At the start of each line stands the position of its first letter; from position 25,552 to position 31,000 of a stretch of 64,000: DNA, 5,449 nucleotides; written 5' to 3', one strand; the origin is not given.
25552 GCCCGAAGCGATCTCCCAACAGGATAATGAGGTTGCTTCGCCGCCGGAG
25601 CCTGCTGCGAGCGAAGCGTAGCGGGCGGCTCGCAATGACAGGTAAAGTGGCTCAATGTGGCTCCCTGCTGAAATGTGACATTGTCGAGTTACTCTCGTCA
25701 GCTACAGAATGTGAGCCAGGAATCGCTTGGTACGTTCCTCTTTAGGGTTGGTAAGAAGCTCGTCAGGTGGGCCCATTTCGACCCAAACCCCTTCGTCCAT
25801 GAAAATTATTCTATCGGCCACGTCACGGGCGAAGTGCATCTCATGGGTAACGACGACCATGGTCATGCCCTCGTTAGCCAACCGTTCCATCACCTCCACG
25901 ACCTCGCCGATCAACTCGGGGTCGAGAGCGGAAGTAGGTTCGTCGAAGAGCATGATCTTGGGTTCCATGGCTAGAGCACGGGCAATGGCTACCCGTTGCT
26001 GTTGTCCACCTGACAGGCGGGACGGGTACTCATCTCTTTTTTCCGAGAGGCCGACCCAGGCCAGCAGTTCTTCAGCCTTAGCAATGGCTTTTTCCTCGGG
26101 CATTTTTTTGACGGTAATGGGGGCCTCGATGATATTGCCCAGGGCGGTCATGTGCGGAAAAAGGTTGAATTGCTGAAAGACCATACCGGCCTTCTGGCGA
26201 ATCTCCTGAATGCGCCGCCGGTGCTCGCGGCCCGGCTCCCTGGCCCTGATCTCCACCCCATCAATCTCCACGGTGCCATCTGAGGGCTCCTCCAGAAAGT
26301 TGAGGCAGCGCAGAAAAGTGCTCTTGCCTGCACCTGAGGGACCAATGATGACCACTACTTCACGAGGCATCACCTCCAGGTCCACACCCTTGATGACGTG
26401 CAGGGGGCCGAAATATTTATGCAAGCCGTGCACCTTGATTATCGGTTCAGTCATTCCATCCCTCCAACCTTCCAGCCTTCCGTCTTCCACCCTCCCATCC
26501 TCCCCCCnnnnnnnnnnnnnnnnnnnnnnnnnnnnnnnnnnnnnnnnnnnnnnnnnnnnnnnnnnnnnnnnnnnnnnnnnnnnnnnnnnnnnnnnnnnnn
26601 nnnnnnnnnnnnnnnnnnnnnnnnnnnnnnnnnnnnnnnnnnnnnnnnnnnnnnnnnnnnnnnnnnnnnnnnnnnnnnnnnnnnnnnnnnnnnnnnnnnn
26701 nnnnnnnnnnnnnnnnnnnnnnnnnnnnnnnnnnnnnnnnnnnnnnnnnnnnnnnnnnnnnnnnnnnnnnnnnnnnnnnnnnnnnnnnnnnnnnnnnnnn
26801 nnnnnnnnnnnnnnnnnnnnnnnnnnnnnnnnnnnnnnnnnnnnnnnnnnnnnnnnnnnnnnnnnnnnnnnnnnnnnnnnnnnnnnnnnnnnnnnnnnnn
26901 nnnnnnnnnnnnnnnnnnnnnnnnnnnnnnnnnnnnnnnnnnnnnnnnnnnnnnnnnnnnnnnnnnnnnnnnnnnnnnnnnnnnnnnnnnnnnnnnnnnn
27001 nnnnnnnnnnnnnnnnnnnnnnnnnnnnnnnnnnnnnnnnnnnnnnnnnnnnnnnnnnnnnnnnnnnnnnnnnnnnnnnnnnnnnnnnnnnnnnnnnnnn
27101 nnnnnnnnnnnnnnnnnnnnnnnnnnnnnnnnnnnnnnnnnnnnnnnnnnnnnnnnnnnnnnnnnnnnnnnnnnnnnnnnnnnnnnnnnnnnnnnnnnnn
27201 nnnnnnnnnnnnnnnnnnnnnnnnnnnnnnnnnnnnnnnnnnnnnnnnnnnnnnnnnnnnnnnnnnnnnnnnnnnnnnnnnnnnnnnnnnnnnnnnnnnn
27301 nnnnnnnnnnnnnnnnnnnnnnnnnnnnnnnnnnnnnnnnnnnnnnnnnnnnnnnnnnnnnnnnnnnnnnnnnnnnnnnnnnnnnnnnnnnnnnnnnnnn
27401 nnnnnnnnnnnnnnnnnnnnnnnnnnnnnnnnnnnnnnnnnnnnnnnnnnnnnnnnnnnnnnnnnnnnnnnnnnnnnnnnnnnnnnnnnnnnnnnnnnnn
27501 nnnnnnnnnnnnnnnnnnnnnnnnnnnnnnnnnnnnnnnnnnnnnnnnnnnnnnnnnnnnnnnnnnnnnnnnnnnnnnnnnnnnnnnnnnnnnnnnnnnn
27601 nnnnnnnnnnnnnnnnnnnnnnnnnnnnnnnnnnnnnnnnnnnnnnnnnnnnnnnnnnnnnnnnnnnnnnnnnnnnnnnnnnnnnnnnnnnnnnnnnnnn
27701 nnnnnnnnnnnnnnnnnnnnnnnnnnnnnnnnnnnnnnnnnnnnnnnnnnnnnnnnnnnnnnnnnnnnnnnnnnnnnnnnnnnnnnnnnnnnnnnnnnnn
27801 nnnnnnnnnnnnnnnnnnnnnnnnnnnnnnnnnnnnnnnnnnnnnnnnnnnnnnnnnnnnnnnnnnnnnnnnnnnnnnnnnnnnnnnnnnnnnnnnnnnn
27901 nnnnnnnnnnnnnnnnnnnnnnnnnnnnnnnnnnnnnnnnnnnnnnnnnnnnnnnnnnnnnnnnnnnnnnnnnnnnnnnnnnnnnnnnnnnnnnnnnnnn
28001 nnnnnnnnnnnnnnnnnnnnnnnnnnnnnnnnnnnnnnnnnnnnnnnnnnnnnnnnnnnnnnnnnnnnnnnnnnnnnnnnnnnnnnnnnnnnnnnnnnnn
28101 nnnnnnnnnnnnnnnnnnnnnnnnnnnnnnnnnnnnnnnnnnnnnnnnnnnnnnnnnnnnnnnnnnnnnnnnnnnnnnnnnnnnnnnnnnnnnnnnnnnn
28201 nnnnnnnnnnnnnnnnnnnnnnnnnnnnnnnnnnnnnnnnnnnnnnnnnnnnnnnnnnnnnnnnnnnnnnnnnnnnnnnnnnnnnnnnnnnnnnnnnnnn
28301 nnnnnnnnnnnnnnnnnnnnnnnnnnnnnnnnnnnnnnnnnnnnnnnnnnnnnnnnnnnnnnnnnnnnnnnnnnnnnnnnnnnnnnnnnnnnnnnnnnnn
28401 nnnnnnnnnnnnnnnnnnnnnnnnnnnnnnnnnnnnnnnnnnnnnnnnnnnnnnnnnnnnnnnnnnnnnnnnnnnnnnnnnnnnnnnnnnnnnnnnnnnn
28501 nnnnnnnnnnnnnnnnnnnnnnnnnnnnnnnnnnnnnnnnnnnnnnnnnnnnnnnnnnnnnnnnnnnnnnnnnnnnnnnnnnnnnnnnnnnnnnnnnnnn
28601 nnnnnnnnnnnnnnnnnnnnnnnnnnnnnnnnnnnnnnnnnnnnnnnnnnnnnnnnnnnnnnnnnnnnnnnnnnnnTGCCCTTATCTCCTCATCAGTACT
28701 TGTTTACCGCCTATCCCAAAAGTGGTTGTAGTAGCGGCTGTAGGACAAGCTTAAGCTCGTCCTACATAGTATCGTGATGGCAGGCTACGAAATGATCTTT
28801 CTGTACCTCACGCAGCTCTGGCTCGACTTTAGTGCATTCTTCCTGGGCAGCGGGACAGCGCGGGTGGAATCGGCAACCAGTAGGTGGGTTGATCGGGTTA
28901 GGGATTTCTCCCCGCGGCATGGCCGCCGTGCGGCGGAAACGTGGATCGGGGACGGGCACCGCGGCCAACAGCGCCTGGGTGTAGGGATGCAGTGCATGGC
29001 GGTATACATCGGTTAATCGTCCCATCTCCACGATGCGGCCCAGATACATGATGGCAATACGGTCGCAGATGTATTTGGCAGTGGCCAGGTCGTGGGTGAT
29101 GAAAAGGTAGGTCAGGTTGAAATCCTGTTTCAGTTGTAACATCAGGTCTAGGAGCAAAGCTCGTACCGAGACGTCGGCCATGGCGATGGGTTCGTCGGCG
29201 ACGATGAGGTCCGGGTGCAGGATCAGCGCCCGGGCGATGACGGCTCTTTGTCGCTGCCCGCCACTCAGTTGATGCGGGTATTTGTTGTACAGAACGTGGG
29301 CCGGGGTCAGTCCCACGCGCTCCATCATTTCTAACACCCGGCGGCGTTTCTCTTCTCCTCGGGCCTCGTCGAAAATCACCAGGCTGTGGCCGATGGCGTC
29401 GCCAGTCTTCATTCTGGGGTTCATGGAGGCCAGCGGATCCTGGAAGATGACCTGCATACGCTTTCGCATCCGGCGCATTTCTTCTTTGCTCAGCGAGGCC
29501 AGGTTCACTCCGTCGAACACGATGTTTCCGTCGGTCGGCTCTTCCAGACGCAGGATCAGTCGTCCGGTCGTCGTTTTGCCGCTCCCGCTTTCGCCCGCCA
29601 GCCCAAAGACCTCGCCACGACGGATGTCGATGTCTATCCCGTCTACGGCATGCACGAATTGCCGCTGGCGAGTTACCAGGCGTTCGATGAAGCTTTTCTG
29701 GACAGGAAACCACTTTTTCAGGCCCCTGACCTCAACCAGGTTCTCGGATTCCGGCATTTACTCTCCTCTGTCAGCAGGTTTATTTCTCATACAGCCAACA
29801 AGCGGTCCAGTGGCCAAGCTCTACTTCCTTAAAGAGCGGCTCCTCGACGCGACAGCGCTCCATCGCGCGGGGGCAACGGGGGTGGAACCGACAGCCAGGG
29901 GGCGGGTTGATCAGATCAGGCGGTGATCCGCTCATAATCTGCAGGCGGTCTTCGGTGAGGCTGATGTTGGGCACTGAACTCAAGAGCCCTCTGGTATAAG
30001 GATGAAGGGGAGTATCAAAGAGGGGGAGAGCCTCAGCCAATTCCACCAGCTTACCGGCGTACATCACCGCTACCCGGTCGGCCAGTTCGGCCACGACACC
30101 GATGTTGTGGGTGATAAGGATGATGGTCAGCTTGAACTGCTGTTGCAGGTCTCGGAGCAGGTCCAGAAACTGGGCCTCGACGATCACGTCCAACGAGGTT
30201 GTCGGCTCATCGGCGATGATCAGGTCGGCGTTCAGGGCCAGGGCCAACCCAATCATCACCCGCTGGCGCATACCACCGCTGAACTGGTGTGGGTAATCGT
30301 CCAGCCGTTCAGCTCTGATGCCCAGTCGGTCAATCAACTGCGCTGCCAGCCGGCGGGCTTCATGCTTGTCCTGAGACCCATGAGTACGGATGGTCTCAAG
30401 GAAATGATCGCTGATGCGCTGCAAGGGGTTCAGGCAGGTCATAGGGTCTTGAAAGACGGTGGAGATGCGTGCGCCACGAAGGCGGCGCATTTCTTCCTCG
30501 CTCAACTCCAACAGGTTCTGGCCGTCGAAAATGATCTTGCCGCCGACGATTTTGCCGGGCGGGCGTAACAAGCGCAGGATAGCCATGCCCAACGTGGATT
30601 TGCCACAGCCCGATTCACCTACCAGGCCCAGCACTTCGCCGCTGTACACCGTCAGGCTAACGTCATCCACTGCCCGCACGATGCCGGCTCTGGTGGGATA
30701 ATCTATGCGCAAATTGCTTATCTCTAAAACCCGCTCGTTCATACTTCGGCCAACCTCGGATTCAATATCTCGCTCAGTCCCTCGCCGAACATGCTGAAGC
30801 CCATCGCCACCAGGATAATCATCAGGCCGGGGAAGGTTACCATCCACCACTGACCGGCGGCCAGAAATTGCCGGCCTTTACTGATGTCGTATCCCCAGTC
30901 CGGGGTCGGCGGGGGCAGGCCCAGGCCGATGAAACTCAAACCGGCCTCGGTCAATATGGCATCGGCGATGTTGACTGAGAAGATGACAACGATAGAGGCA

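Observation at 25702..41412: One-strand uptake supercluster mixing two ABC importer families, with accessory domains on nearly every external component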

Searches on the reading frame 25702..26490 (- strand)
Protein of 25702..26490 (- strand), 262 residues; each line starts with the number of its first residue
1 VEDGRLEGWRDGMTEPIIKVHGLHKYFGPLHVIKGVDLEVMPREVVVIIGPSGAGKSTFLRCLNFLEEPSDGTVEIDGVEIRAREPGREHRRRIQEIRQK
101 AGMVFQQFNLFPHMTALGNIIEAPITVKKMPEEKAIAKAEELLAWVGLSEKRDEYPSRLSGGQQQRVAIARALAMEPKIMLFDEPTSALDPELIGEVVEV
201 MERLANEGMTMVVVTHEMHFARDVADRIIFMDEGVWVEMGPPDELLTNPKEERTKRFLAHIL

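Call 5: search_protein_families(library=pfam, proteins=[window:25702-26490:-], max_evalue=0.01)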
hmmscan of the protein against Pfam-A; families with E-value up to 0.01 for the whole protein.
window:25702-26490:- (262 aa): 13 families
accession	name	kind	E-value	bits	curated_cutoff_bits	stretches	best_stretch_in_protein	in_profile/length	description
PF00005.33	ABC_tran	-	7.7e-37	127.4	25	1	34-187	2-137/137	ABC transporter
PF13304.12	AAA_21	-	6.3e-15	56.4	27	2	142-218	221-300/304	AAA domain, putative AbiEii toxin, Type IV TA system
PF02463.25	SMC_N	-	7e-08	32.6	40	1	156-224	134-205/220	RecF/RecN/SMC N terminal domain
PF09818.15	ABC_ATPase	-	1.1e-05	25.1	23.2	0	160-233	159-248/283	P-loop domain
PF13555.12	AAA_29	-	0.00037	20.6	27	1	34-60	13-39/61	P-loop containing region of AAA domain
PF13476.12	AAA_23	-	0.00039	21.5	27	1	34-65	11-41/201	AAA domain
PF13191.12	AAA_16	-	0.00073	20.5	32.6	1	42-74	24-56/167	AAA ATPase domain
PF13166.12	AAA_13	-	0.0024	17.1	36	0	176-227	526-580/713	AAA domain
PF13401.12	AAA_22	-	0.0039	17.9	27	1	43-74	5-37/130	AAA domain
PF03193.22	RsgA_GTPase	-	0.0053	17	30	0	41-64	104-127/174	RsgA GTPase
PF13671.12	AAA_33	-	0.006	17.3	27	0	45-63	1-19/143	AAA domain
PF13175.12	AAA_15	-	0.0077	16.3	32.1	0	45-70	25-50/374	AAA ATPase domain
PF20703.3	nSTAND1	-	0.0077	16.3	27.1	0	26-62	16-52/379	Novel STAND NTPase 1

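Call 44: search_protein_families(library=ncbifam, proteins=[window:25702-26454:-], max_evalue=1e-10)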
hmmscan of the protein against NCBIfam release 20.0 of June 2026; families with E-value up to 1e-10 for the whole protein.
window:25702-26454:- (250 aa): 176 families (the best 25 are shown)
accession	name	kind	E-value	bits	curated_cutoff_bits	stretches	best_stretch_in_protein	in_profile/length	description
NF008428.0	PRK11264.1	equivalog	2.9e-104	347.7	406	1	5-249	3-247/250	L-cystine ABC transporter ATP-binding protein TcyN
NF007027.0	PRK09493.1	equivalog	4e-96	321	379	1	6-249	2-239/240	glutamine ABC transporter ATP-binding protein GlnQ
TIGR03005.1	ectoine_ehuA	equivalog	8.6e-92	306.9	345.4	1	6-249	1-250/252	ectoine/hydroxyectoine ABC transporter ATP-binding protein EhuA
NF007908.0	PRK10619.1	equivalog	2.1e-84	282.8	466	1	2-247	2-253/257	histidine ABC transporter ATP-binding protein HisP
NF008338.0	PRK11124.1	equivalog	5.9e-79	265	369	1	6-248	3-242/242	arginine ABC transporter ATP-binding protein ArtP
TIGR00972.1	3a0107s01c2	equivalog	6.2e-67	225.5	343.2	1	6-247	2-244/248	phosphate ABC transporter ATP-binding protein PstB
TIGR01186.1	proV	subfamily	4.4e-63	213.6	326.6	1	19-247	7-231/363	betaine/proline/choline family ABC transporter ATP-binding protein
TIGR02314.1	ABC_MetN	equivalog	2.8e-58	197.6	499.7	1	18-247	18-242/343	methionine ABC transporter ATP-binding protein MetN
TIGR03265.1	PhnT2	equivalog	4e-57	194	457.7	1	4-241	3-230/353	putative 2-aminoethylphosphonate ABC transporter ATP-binding protein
TIGR02315.1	ABC_phnC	equivalog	5.4e-57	193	266.1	1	5-233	1-233/243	phosphonate ABC transporter ATP-binding protein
TIGR02673.1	FtsE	equivalog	6.8e-55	186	264.85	1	8-222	4-213/214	cell division ATP-binding protein FtsE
TIGR00968.1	3a0106s01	subfamily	9.3e-55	185.7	342.75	1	6-247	1-232/237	sulfate ABC transporter ATP-binding protein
TIGR02982.1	heterocyst_DevA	subfamily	1e-54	185.4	295.8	1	6-222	2-217/220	ABC exporter ATP-binding subunit, DevA family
NF040933.2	ABC_arch_GlcV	equivalog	1.5e-53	181.9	450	1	6-247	3-243/357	glucose ABC transporter ATP-binding protein GlcV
NF006987.0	PRK09452.1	equivalog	1.3e-50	172.2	482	1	2-248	14-250/378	spermidine/putrescine ABC transporter ATP-binding protein PotA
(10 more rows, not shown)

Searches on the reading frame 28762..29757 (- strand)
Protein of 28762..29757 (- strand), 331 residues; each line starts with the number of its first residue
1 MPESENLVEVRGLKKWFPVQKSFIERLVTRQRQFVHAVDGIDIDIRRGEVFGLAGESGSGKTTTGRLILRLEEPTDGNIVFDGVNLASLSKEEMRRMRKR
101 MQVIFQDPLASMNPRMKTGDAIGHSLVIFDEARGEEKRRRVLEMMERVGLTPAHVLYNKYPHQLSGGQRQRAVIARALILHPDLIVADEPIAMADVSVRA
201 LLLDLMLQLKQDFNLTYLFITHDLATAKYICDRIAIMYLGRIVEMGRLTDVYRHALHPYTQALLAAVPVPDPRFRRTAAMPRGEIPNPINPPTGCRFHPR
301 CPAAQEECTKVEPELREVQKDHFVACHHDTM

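Call 5: search_protein_families(library=pfam, proteins=[window:28762-29757:-], max_evalue=0.01)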
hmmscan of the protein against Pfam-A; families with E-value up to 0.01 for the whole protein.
window:28762-29757:- (331 aa): 2 families
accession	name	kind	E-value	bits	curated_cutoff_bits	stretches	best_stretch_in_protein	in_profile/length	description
PF00005.33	ABC_tran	-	1.2e-31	110.5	25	1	39-192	2-137/137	ABC transporter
PF08352.17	oligo_HPY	-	6.8e-19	68.5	27.1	1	243-308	1-65/65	Oligopeptide/dipeptide transporter, C-terminal region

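Call 44: search_protein_families(library=ncbifam, proteins=[window:28762-29757:-], max_evalue=1e-10)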
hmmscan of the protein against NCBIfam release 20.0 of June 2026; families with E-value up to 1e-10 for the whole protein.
window:28762-29757:- (331 aa): 162 families (the best 25 are shown)
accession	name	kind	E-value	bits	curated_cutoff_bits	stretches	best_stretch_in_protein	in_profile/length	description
NF008453.0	PRK11308.1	subfamily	2.2e-106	355.9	408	1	4-328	9-325/334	dipeptide ABC transporter ATP-binding protein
NF011659.0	PRK15079.1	equivalog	5.8e-101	337.5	540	1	5-328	9-330/334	murein tripeptide/oligopeptide ABC transporter ATP binding protein OppF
NF043071.1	DppF_dipep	equivalog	2e-94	316.7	660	1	4-327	10-325/331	dipeptide ABC transporter ATP-binding subunit DppF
NF007613.0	PRK10261.1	equivalog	1.8e-85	287.6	1077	1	3-286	309-587/623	glutathione ABC transporter ATP-binding protein GsiA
NF043078.1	MMSYN1_0168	equivalog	1.6e-76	258.3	800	2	137-277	469-607/649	oligopeptide ABC transporter ATP-binding protein OppF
NF007010.1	PRK09473.1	subfamily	8.6e-70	235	575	1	33-329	16-314/318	oligopeptide ABC transporter ATP-binding protein OppD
NF011713.0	PRK15134.1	equivalog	7.9e-67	226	834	1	4-265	272-527/529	microcin C ABC transporter ATP-binding protein YejF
NF008246.0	PRK11022.1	equivalog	2.4e-66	224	541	1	35-328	20-316/326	dipeptide ABC transporter ATP-binding protein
TIGR02769.1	nickel_nikE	equivalog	4.9e-66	222.9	332.55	1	19-277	8-263/265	nickel import ATP-binding protein NikE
NF007739.0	PRK10419.1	subfamily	8.7e-59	199.2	354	1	19-276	9-263/268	nickel ABC transporter ATP-binding protein NikE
NF043079.1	MMSYN1_0167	equivalog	8.5e-54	183.2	740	1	91-323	297-529/561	oligopeptide ABC transporter ATP-binding protein OppD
NF011692.0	PRK15112.1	equivalog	1.6e-53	182.1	452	1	5-266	3-253/269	putrescine export ABC transporter ATP-binding protein SapF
NF047576.1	opine_ATP_CntF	equivalog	2.4e-53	181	385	1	36-266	18-252/264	staphylopine uptake ABC transporter ATP-binding protein CntF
NF047578.1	opine_ATP_CntD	equivalog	4e-53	180.4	380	1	37-266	19-252/266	staphylopine uptake ABC transporter ATP-binding protein CntD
NF011674.0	PRK15093.1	equivalog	8.5e-51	173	627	1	31-328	16-323/330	putrescine export ABC transporter ATP-binding protein SapD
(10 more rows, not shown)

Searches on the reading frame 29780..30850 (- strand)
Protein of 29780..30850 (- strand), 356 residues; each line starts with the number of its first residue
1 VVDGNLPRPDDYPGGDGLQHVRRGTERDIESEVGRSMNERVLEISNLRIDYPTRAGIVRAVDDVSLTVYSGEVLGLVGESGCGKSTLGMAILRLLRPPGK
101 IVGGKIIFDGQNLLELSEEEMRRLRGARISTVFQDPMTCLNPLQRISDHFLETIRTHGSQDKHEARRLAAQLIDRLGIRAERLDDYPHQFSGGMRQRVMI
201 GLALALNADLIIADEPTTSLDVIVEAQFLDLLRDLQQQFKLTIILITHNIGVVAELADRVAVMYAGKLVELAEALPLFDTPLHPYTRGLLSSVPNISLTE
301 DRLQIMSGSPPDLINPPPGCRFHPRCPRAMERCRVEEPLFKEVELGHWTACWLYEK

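Call 5: search_protein_families(library=pfam, proteins=[window:29780-30850:-], max_evalue=0.01)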
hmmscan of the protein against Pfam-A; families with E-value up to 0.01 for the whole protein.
window:29780-30850:- (356 aa): 6 families
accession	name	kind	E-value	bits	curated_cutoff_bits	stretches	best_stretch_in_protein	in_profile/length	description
PF00005.33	ABC_tran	-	6.6e-30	104.9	25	1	62-218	2-137/137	ABC transporter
PF08352.17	oligo_HPY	-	5.7e-20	71.9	27.1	1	269-333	1-65/65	Oligopeptide/dipeptide transporter, C-terminal region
PF13304.12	AAA_21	-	7.5e-06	26.7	27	0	186-253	234-303/304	AAA domain, putative AbiEii toxin, Type IV TA system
PF13401.12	AAA_22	-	0.00065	20.5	27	1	74-248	8-123/130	AAA domain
PF02463.25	SMC_N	-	0.0007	19.5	40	1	72-261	25-210/220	RecF/RecN/SMC N terminal domain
PF13555.12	AAA_29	-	0.0046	17.1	27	1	73-100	24-51/61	P-loop containing region of AAA domain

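Call 44: search_protein_families(library=ncbifam, proteins=[window:29780-30742:-], max_evalue=1e-10)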
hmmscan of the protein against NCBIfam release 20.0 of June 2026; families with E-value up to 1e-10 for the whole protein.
window:29780-30742:- (320 aa): 163 families (the best 25 are shown)
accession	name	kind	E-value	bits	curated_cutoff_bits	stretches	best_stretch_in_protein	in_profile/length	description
NF007010.1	PRK09473.1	subfamily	9e-96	320.3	575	1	6-317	2-313/318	oligopeptide ABC transporter ATP-binding protein OppD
NF043079.1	MMSYN1_0167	equivalog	5.5e-92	309.3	740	2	82-319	297-536/561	oligopeptide ABC transporter ATP-binding protein OppD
NF008246.0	PRK11022.1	equivalog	1.6e-91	306.8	541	1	5-315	3-314/326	dipeptide ABC transporter ATP-binding protein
NF008453.0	PRK11308.1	subfamily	8.6e-87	291.5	408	1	3-319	10-327/334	dipeptide ABC transporter ATP-binding protein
NF011713.0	PRK15134.1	equivalog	6.9e-80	269.1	834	1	2-259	2-262/529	microcin C ABC transporter ATP-binding protein YejF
NF011659.0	PRK15079.1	equivalog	4.4e-77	259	540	1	20-316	35-329/334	murein tripeptide/oligopeptide ABC transporter ATP binding protein OppF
NF043071.1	DppF_dipep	equivalog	7.3e-75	252.4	660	1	11-317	19-326/331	dipeptide ABC transporter ATP-binding subunit DppF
TIGR02770.1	nickel_nikD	equivalog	5.2e-74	248.5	318.7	1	25-255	2-227/230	nickel import ATP-binding protein NikD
NF007613.0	PRK10261.1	equivalog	5.8e-71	239.7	1077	1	5-261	12-276/623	glutathione ABC transporter ATP-binding protein GsiA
NF011674.0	PRK15093.1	equivalog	9.8e-67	225.4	627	1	5-316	3-322/330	putrescine export ABC transporter ATP-binding protein SapD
NF047576.1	opine_ATP_CntF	equivalog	2.5e-65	220.3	385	1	5-260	2-256/264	staphylopine uptake ABC transporter ATP-binding protein CntF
NF047578.1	opine_ATP_CntD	equivalog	5e-65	219.4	380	1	5-261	2-257/266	staphylopine uptake ABC transporter ATP-binding protein CntD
NF043078.1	MMSYN1_0168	equivalog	1.8e-61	208.6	800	2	123-258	463-598/649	oligopeptide ABC transporter ATP-binding protein OppF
TIGR02769.1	nickel_nikE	equivalog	7.6e-53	179.7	332.55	1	24-257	26-253/265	nickel import ATP-binding protein NikE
NF007739.0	PRK10419.1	subfamily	7.6e-47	160.1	354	1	23-236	26-234/268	nickel ABC transporter ATP-binding protein NikE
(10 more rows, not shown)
